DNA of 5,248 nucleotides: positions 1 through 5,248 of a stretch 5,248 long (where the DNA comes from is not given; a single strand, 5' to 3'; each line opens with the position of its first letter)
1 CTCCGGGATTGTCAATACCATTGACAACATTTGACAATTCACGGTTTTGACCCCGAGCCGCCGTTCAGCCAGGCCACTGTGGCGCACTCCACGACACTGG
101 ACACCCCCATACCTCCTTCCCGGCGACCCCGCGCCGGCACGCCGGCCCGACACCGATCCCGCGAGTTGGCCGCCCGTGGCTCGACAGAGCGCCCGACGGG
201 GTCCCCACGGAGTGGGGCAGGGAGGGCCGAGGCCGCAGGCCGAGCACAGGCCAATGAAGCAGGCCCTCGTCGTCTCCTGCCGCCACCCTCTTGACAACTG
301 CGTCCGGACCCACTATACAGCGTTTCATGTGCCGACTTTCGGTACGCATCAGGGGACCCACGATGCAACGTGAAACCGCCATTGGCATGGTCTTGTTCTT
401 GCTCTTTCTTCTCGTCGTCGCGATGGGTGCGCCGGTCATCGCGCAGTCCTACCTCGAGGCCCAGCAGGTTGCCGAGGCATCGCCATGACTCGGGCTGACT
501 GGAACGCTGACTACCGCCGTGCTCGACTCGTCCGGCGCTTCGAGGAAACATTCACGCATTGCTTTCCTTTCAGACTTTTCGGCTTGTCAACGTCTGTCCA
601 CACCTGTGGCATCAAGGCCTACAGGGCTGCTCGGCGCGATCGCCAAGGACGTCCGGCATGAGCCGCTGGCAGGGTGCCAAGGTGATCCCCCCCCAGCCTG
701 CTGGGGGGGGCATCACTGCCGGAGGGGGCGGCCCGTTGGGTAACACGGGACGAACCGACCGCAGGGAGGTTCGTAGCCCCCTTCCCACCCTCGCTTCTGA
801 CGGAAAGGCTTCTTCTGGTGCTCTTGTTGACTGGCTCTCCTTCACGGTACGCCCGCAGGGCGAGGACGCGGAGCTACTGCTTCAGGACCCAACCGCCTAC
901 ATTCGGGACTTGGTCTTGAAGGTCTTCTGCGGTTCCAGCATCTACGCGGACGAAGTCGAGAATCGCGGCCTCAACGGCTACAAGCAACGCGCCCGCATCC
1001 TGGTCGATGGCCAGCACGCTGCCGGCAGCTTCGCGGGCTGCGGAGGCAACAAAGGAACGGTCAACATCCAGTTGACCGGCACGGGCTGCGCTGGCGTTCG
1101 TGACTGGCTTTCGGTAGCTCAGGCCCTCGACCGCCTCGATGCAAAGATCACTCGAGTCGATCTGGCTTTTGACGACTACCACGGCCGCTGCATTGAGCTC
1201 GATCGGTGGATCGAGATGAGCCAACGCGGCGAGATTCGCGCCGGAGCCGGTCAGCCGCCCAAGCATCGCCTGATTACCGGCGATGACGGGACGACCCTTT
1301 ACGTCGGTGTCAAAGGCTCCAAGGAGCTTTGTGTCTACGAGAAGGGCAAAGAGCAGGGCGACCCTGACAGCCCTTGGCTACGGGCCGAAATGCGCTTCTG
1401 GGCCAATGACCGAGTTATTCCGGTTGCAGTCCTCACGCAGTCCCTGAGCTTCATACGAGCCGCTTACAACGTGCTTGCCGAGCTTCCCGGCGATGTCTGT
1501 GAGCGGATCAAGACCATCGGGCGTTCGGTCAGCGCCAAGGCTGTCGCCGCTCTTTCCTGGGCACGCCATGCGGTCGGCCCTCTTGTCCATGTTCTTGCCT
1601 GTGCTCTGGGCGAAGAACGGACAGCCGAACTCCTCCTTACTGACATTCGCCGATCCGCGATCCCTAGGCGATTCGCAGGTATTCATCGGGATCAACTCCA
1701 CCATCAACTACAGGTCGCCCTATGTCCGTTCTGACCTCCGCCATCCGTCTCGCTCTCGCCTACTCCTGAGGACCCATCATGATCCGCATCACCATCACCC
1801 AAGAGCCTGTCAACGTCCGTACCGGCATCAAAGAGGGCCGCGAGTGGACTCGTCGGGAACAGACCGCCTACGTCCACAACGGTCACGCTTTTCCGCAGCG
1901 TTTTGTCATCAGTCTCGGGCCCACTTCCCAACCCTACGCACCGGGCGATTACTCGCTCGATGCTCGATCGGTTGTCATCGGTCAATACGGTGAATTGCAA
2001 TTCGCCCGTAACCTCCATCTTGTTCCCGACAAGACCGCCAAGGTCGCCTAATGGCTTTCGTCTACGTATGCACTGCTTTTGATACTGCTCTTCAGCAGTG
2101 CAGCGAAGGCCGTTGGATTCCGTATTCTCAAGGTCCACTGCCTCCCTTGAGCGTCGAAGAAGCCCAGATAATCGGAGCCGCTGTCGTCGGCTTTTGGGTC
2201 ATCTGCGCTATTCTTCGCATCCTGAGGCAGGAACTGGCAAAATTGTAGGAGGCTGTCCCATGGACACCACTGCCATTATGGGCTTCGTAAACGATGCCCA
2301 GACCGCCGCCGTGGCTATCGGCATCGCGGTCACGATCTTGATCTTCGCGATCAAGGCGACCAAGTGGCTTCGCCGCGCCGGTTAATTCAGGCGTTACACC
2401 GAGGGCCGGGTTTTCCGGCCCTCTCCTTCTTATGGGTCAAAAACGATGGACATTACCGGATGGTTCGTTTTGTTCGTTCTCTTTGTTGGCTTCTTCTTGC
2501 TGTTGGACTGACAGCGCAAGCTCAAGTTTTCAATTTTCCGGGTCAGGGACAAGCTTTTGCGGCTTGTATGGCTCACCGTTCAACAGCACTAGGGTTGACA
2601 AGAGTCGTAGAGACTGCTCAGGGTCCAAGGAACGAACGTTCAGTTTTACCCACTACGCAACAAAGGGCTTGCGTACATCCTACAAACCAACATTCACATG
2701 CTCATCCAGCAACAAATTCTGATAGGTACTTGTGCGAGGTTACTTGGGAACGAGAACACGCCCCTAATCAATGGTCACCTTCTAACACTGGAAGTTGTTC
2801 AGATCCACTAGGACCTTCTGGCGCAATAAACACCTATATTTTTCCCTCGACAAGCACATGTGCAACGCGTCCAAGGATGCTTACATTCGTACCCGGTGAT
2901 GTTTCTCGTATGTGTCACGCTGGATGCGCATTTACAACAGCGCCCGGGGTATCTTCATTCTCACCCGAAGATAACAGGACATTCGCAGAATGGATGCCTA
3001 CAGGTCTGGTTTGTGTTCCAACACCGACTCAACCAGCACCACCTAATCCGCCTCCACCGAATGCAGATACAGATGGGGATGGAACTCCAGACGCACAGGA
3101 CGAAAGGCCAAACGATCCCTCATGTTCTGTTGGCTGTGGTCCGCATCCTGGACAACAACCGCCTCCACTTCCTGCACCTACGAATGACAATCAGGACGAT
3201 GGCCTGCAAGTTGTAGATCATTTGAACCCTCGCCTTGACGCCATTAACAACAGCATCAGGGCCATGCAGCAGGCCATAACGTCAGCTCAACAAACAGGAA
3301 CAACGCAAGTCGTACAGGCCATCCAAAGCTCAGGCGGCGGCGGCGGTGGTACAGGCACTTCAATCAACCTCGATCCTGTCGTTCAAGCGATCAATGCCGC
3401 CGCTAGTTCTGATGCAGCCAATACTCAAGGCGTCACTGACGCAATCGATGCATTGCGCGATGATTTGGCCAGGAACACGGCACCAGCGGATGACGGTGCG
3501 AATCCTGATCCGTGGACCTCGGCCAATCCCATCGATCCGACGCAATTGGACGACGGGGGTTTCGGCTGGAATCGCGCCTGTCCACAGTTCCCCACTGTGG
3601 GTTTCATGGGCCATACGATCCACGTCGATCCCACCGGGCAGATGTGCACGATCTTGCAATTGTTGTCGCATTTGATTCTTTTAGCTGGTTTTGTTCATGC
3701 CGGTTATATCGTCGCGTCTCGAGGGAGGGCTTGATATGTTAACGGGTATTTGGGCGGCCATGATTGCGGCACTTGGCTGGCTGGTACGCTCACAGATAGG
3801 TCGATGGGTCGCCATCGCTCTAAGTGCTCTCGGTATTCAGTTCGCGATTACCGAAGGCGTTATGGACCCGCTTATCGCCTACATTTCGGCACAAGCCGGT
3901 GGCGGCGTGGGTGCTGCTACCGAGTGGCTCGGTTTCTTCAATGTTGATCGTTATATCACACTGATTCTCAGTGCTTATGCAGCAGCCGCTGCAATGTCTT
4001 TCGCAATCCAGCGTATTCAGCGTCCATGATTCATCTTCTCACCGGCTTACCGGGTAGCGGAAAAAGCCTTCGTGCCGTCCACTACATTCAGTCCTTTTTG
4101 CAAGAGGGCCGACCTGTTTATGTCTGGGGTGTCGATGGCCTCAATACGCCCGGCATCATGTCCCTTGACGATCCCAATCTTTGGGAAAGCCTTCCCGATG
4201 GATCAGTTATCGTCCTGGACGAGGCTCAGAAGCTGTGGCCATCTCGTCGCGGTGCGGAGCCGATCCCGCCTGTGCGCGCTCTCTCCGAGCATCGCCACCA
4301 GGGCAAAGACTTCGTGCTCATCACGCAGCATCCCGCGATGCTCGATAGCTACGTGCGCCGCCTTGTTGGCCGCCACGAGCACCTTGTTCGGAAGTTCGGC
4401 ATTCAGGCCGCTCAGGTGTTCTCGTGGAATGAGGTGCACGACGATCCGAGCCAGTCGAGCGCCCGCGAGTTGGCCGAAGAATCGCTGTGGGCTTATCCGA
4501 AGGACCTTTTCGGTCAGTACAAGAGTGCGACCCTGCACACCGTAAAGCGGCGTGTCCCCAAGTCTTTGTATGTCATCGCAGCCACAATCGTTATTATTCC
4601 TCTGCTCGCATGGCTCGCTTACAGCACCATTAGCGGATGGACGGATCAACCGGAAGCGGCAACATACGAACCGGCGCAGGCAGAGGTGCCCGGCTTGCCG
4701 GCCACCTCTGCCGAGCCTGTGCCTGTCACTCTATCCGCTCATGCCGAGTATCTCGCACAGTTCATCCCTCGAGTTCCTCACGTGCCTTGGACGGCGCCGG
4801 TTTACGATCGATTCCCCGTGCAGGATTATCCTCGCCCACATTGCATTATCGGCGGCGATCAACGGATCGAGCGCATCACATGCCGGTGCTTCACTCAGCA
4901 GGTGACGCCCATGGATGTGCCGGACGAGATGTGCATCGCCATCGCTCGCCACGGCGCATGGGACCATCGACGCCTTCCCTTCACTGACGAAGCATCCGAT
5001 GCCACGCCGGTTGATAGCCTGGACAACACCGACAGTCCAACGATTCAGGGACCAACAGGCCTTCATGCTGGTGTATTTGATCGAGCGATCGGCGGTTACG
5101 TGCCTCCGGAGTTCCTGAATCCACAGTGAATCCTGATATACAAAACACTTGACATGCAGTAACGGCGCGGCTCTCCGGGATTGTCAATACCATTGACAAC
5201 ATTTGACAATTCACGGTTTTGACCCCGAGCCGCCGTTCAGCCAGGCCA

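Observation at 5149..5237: TTGACAA repeat cluster nested in a 77-nt compound hairpin just after the last gene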

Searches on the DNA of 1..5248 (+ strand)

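Call 65: search_rna_families(sources=[window, L123, L124, L156], threshold=evalue, max_evalue=1)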
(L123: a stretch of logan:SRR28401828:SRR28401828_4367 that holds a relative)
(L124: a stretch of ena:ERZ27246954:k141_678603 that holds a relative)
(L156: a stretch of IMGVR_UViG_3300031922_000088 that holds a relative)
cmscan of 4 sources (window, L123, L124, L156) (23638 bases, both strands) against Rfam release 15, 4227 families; matches with E-value up to 1: 1.
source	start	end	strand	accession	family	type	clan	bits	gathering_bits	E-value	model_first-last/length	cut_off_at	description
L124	4113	4257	+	RF02501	Atu_C7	Gene; sRNA;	-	19.8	45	0.82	1-157/157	no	Rhizobiales sRNA Atu_C7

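Call 80: search_dna_similar(query=window:5140-5225:+, collection=phages, mode=distant, max_evalue=10, max_rows=15)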
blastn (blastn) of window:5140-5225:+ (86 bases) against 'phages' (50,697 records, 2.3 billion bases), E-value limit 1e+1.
Records with a match: 27; places in all: 27; records where one place covers at least 80% of the query: 0.
Best place of each record, by identity: 95-99% 4; 90-95% 3; 80-90% 20.
By first word of the organism name: Escherichia 12; Aeromonas 4; Enterobacteria 3; Streptococcus 3; Synechococcus 2; Shigella 2; Bacteriophage 1.
By host as written in the record: Escherichia coli 9; Synechococcus str. WH8109 2; Escherichia coli K-12 2; Escherichia coli MG1655 2; Shigella flexneri 2; Escherichia coli str. K-12 substr. MG1655 2; Aeromonas hydrophila 2; - 1; and 5 more.
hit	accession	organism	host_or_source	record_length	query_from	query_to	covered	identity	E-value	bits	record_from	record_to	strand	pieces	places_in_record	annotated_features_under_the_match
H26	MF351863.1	Synechococcus phage Bellamy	Synechococcus str. WH8109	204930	45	75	36%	83.9%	9e+0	35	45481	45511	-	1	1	42: tail fiber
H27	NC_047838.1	Synechococcus phage Bellamy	Synechococcus str. WH8109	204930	45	75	36%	83.9%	9e+0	35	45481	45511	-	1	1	42: tail fiber protein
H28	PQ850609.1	Escherichia phage Huey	Escherichia coli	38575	18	46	34%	87.5%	9e+0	35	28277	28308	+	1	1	replication initiation O-like protein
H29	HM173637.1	Escherichia phage HK75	Escherichia coli K-12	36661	18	46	34%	87.5%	9e+0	35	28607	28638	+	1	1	replication protein O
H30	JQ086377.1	Escherichia phage HK633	Escherichia coli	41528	18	46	34%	87.5%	9e+0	35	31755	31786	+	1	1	DNA replication protein O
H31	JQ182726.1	Escherichia phage mEpX2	Escherichia coli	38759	18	46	34%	87.5%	9e+0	35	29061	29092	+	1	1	DNA replication protein O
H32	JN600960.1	Enterobacteria phage IME10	Escherichia coli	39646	18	46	34%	87.5%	9e+0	35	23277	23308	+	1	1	O protein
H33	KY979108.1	Escherichia phage ECP1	Escherichia coli MG1655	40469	18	46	34%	87.5%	9e+0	35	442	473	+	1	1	hypothetical protein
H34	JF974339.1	Enterobacteria phage IME10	Escherichia coli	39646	18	46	34%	87.5%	9e+0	35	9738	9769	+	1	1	gene O protein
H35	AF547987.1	Shigella phage Sf6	Shigella flexneri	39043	18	46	34%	87.5%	9e+0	35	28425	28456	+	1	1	43: gene 43 protein | 43: putative; repeat region reminiscent of the phage lambda origin; ...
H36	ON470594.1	Escherichia phage vB_EcoP-683R2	Escherichia coli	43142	18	46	34%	87.5%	9e+0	35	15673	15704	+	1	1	DNA replication protein O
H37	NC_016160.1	Escherichia phage HK75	Escherichia coli K-12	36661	18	46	34%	87.5%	9e+0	35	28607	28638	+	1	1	replication protein O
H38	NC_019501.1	Enterobacteria phage IME10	Escherichia coli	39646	18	46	34%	87.5%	9e+0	35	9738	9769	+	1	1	gene O protein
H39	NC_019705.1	Escherichia phage mEpX2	Escherichia coli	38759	18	46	34%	87.5%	9e+0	35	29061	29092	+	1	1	DNA replication protein O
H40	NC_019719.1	Escherichia phage HK633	Escherichia coli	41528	18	46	34%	87.5%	9e+0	35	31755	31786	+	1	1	DNA replication protein O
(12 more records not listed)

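Call 81: search_dna_similar(query=window:5140-5225:+, collection=plasmids, mode=distant, max_evalue=10, max_rows=15)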
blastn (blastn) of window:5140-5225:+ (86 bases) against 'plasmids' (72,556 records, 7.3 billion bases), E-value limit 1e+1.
Records with a match: 17; places in all: 19; records where one place covers at least 80% of the query: 0.
Best place of each record, by identity: >=99% 4; 90-95% 2; 80-90% 11.
By first word of the organism name: Enterobacter 5; Duffyella 2; Streptomyces 2; Loktanella 1; Nostoc 1; Sphingobium 1; Actibacterium 1; Raoultella 1; Serratia 1; Sinorhizobium 1; and 1 more.
By predicted mobility (MOB-suite, as given by PLSDB): mobilizable 7; non-mobilizable 7; conjugative 3.
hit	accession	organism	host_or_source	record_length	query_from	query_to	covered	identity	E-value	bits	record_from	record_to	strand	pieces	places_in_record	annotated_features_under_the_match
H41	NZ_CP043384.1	Enterobacter hormaechei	Homo sapiens,pure culture,blood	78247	27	63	43%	81.1%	8e+0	36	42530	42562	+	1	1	DUF6364 family protein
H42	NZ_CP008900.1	Enterobacter hormaechei subsp. hoffmannii ECNIH3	tracheal aspirate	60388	27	63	43%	81.1%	8e+0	36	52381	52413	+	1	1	DUF6364 family protein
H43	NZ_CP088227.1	Enterobacter hormaechei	Homo sapiens,bronchial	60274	27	63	43%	81.1%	8e+0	36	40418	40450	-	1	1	DUF6364 family protein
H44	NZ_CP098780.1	Enterobacter hormaechei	Homo sapiens,mixed culture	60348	27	63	43%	81.1%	8e+0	36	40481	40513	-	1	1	DUF6364 family protein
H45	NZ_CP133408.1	Enterobacter hormaechei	Single microbial strain,Lettuce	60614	27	63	43%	81.1%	8e+0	36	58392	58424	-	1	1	DUF6364 family protein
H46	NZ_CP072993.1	Loktanella salsilacus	-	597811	15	46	37%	87.5%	2e+0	37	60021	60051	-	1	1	flagellin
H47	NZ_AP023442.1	Nostoc sp. MS1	-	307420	40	70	36%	87.1%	8e+0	36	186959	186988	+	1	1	hypothetical protein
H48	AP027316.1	Sphingobium sp. TomMM15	-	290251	19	48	35%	87.1%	8e+0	36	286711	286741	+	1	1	aldehyde dehydrogenase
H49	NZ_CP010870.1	Actibacterium sp. EMB200-NS6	cell culture,oil contaminated tidal flat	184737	24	52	34%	86.2%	8e+0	36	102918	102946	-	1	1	MBL fold metallo-hydrolase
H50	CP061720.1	Raoultella ornithinolytica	whole organism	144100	12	38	31%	88.9%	8e+0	37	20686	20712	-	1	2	record has no annotation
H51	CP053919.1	Serratia marcescens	insect,cell culture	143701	12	38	31%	88.9%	8e+0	37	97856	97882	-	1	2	record has no annotation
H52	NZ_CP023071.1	Sinorhizobium fredii CCBAU 83666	G.max,nodule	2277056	63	86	28%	91.7%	8e+0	36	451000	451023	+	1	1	record has no annotation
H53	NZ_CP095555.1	Roseomonas gilardii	single cell,blood and other clinical ...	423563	24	47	28%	91.7%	8e+0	36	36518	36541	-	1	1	catalase family protein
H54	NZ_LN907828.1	Duffyella gerundensis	-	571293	15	33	22%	100.0%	8e+0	36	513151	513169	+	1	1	B3/4 domain-containing protein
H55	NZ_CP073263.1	Duffyella gerundensis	Lolium perenne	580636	15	33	22%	100.0%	8e+0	36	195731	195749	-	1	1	B3/4 domain-containing protein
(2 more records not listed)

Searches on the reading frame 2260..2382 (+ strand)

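Call 8: search_protein_families(library=pfam, proteins=[window:2260-2382:+], max_evalue=0.01)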
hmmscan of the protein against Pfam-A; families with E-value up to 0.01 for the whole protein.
window:2260-2382:+ (41 aa): 1 family
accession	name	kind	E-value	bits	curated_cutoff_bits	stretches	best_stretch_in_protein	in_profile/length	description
PF05356.16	Phage_Coat_B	-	8.4e-07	29.4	23.5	1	1-40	16-55/56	Inovirus Coat protein B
